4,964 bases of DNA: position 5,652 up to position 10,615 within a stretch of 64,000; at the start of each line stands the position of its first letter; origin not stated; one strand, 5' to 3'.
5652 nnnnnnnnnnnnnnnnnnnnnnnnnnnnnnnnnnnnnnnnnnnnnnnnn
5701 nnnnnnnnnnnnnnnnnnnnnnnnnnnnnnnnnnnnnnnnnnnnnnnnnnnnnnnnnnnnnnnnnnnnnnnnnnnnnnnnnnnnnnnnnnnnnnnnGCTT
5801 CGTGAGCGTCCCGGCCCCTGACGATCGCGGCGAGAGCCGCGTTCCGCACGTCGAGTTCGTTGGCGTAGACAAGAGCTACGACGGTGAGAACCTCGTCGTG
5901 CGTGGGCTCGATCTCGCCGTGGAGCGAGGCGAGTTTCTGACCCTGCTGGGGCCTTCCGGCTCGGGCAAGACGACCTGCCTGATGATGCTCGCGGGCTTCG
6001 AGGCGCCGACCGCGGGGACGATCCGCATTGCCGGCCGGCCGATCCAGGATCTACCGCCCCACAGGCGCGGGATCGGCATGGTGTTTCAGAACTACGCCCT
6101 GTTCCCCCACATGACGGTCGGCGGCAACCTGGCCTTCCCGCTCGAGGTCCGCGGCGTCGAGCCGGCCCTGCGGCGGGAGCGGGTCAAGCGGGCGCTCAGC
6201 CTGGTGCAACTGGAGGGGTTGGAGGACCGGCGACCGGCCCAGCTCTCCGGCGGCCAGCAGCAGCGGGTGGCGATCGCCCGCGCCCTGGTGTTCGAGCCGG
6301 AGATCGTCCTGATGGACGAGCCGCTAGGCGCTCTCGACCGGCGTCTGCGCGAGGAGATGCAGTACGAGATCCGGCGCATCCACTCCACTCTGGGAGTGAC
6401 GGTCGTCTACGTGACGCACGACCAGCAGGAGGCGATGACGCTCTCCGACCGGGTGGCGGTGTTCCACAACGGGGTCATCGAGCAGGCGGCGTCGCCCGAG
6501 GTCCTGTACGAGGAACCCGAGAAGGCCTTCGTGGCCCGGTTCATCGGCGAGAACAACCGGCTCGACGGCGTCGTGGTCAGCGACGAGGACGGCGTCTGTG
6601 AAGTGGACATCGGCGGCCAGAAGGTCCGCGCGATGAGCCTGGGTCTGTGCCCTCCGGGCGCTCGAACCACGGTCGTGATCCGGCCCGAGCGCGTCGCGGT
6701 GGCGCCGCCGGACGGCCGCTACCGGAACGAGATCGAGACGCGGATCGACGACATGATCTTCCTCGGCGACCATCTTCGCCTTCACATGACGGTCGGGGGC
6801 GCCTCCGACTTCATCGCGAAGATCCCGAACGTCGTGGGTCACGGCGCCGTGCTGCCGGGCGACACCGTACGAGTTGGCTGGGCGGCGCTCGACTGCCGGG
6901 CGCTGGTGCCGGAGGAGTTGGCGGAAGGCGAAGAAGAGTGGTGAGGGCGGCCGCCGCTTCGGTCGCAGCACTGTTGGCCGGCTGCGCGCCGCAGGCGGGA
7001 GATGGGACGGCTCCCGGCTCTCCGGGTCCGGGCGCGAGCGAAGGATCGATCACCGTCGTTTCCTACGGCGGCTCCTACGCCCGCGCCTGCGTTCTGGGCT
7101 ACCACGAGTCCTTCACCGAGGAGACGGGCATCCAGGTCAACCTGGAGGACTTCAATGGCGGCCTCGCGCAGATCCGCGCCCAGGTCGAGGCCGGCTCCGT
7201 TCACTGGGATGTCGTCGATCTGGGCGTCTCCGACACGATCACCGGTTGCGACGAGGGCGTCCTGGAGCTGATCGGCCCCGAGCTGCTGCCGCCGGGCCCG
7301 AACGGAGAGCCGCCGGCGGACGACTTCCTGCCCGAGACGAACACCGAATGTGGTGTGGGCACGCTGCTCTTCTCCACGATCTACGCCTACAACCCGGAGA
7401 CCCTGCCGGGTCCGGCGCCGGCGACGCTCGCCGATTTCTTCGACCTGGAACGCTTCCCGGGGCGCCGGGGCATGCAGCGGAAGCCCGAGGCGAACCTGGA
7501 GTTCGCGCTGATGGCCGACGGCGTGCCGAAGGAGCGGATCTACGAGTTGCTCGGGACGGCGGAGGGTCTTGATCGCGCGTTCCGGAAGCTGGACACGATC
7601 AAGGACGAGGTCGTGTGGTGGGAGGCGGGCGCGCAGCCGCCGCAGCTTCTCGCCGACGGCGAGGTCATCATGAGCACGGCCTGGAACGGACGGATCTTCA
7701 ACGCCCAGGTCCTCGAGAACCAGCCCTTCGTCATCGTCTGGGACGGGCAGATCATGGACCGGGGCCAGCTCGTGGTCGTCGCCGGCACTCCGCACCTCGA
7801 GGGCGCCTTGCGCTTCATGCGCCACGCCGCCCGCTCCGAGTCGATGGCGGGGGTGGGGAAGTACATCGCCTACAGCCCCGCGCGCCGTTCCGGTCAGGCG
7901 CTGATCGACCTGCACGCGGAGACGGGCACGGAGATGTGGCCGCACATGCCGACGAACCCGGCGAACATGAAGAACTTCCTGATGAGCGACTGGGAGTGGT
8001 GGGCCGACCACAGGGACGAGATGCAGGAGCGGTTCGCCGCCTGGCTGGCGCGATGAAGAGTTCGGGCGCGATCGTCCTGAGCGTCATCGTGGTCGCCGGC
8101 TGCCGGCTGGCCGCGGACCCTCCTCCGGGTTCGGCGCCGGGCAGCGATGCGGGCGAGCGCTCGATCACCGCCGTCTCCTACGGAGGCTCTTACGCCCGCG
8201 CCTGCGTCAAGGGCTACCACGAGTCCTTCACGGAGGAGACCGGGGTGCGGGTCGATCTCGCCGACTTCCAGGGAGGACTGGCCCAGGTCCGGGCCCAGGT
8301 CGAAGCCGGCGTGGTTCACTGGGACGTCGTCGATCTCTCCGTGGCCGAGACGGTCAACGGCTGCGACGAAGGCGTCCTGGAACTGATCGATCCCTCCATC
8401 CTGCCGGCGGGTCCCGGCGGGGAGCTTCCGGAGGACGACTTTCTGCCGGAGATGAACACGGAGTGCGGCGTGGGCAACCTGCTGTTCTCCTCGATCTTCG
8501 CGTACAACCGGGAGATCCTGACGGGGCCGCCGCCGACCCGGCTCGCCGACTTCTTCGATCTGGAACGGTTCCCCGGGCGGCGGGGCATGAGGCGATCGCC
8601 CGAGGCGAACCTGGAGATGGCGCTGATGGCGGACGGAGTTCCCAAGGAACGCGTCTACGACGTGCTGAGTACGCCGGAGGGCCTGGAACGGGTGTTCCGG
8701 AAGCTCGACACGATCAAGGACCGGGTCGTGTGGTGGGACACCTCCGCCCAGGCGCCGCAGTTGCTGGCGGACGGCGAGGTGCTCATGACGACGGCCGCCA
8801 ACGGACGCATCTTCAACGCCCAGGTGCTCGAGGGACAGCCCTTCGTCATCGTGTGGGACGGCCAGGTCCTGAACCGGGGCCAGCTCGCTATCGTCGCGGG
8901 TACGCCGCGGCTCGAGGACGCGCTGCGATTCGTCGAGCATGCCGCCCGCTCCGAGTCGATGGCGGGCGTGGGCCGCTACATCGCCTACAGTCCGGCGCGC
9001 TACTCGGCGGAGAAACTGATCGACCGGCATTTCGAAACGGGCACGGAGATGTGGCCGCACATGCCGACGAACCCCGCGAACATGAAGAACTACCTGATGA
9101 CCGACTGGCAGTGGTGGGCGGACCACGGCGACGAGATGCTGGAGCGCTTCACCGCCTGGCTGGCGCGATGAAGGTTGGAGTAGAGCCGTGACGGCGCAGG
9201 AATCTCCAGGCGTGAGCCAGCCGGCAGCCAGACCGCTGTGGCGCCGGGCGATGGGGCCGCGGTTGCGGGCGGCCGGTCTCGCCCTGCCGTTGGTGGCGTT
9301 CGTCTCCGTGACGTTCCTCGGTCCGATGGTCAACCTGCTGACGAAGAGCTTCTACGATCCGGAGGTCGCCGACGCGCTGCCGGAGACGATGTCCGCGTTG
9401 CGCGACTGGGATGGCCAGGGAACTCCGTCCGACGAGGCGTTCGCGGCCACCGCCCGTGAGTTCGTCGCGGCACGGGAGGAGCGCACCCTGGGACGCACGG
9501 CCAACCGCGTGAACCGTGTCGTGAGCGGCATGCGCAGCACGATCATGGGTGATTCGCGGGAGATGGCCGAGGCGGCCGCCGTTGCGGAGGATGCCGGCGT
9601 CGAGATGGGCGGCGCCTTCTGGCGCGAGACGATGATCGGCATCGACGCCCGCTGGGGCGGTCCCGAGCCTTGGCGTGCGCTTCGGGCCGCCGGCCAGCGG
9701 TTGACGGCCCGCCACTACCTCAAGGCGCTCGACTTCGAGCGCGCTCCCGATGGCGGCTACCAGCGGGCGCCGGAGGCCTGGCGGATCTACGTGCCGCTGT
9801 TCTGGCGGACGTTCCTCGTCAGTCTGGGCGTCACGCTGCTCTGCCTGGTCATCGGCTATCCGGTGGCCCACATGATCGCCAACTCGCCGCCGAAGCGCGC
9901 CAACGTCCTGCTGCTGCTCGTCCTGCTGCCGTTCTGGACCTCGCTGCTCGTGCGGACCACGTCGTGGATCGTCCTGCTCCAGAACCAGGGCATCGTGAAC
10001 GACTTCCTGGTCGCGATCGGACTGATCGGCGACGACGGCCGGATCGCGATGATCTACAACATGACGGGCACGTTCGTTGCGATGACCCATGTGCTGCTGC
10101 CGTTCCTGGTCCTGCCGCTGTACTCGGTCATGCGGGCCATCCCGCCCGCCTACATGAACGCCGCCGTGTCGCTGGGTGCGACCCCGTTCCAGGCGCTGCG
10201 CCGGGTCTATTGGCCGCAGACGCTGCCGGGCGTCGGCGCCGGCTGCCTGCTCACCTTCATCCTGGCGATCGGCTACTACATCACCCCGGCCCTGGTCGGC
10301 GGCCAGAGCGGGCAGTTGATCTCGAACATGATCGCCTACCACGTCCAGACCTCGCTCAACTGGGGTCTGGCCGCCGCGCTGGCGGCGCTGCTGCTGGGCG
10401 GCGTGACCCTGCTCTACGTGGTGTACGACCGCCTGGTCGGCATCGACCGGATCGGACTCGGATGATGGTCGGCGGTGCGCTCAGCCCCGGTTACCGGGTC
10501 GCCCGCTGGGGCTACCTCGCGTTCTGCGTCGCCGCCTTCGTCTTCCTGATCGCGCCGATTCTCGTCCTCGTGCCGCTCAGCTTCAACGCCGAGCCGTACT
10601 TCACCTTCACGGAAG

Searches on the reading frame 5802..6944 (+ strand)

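Call 63: search_protein_families(library=pfam, proteins=[window:5802-6944:+], max_evalue=0.0001)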
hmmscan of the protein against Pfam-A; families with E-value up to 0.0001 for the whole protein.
window:5802-6944:+ (380 aa): 2 families
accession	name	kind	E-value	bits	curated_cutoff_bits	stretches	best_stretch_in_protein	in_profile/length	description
PF00005.33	ABC_tran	-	9.3e-37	127.1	25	1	34-175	2-136/137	ABC transporter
PF08402.16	TOBE_2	-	2.7e-14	53.5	21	1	291-368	1-76/76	TOBE domain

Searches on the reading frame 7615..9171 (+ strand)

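Call 63: search_protein_families(library=pfam, proteins=[window:7615-9171:+], max_evalue=0.0001)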
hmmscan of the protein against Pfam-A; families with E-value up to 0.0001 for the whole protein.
window:7615-9171:+ (518 aa): 2 families
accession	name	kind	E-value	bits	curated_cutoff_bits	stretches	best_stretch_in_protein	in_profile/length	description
PF13416.11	SBP_bac_8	-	1.1e-35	124.3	27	1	202-484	3-278/279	Bacterial extracellular solute-binding protein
PF01547.30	SBP_bac_1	-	5.4e-05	23.8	26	0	205-449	17-306/307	Bacterial extracellular solute-binding protein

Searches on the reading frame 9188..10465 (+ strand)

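Call 63: search_protein_families(library=pfam, proteins=[window:9188-10465:+], max_evalue=0.0001)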
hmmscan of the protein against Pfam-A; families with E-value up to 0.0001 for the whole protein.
window:9188-10465:+ (425 aa): 1 family
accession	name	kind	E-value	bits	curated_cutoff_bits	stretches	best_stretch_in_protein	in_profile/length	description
PF00528.27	BPD_transp_1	-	8.6e-11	42.3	26.4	1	223-416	1-178/184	Binding-protein-dependent transport system inner membrane component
